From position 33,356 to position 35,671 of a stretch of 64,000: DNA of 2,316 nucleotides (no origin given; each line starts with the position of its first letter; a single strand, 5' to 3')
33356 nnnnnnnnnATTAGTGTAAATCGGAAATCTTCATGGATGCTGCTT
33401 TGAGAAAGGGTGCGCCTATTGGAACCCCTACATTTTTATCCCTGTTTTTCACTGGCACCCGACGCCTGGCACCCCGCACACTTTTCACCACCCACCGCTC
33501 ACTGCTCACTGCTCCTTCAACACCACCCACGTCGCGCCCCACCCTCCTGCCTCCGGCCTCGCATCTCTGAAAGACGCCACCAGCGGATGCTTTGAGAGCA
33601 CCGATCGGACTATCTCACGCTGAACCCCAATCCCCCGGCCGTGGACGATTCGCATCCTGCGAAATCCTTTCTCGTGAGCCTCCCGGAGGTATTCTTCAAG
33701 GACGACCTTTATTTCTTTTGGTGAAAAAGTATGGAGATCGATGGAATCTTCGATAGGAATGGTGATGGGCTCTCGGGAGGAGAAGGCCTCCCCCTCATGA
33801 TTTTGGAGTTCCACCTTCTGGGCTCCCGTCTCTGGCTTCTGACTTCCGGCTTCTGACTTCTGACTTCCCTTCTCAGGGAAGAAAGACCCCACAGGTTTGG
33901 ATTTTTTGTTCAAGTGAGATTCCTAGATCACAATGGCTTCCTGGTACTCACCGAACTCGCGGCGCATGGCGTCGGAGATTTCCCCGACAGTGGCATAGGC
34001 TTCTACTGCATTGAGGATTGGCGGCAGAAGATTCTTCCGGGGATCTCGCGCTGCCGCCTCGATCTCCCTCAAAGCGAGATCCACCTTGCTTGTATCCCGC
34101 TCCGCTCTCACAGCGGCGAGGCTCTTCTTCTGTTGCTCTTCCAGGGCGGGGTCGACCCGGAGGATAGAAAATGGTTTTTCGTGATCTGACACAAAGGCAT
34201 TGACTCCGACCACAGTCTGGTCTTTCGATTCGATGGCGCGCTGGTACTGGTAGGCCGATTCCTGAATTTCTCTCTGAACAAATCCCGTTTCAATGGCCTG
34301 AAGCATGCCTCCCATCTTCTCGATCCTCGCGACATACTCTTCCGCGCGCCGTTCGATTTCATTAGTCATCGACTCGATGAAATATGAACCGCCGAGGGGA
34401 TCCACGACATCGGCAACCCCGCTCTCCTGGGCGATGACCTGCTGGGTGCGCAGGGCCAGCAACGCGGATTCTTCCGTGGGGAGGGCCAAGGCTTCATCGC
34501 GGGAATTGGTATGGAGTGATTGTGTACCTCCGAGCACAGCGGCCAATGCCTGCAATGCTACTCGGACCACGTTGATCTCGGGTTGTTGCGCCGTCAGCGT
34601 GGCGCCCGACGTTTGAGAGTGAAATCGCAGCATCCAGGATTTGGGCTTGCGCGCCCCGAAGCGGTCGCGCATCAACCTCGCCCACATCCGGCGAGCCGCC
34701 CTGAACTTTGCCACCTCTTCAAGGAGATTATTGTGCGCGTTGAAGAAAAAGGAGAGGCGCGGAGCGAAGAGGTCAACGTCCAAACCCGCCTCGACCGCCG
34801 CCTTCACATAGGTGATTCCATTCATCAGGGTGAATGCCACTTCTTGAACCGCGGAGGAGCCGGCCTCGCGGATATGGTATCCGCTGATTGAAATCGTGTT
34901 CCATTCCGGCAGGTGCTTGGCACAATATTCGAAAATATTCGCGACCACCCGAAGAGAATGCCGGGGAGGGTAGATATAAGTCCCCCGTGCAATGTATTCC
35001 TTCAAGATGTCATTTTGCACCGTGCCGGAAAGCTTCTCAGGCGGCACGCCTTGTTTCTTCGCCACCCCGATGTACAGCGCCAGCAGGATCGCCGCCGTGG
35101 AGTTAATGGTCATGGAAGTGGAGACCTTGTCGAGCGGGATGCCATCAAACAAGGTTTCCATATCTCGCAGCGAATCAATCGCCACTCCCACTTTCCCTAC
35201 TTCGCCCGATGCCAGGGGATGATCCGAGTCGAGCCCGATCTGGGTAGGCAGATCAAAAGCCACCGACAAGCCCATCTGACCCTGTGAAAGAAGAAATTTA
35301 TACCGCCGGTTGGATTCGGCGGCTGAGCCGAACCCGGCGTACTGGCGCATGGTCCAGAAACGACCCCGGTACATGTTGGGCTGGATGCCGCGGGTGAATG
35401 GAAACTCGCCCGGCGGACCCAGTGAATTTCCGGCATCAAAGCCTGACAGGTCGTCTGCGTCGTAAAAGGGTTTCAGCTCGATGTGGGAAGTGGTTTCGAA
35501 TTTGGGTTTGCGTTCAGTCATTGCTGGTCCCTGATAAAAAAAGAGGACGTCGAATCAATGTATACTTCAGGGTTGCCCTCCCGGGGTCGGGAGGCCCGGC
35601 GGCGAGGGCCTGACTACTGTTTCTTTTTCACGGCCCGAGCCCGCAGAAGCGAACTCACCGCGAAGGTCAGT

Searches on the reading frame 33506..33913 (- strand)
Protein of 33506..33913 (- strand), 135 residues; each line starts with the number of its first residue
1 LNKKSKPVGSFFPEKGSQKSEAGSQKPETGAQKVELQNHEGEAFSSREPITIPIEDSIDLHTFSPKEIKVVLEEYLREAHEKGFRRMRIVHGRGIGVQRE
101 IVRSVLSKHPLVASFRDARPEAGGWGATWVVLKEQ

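Call 11: search_protein_families(library=pfam, proteins=[window:33506-33913:-])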
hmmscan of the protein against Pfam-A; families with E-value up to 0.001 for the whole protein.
window:33506-33913:- (135 aa): 1 family
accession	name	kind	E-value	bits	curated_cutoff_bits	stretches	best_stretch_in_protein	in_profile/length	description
PF01713.27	Smr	-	3.1e-23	82.2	25.7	1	58-133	1-77/77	Smr domain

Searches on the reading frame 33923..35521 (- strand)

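Call 11: search_protein_families(library=pfam, proteins=[window:33923-35521:-])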
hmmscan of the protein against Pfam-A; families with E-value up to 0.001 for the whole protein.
window:33923-35521:- (532 aa): 1 family
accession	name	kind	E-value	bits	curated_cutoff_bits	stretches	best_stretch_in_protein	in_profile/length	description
PF01642.28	MM_CoA_mutase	-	8.8e-232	770.6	22.1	1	9-524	1-512/512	Methylmalonyl-CoA mutase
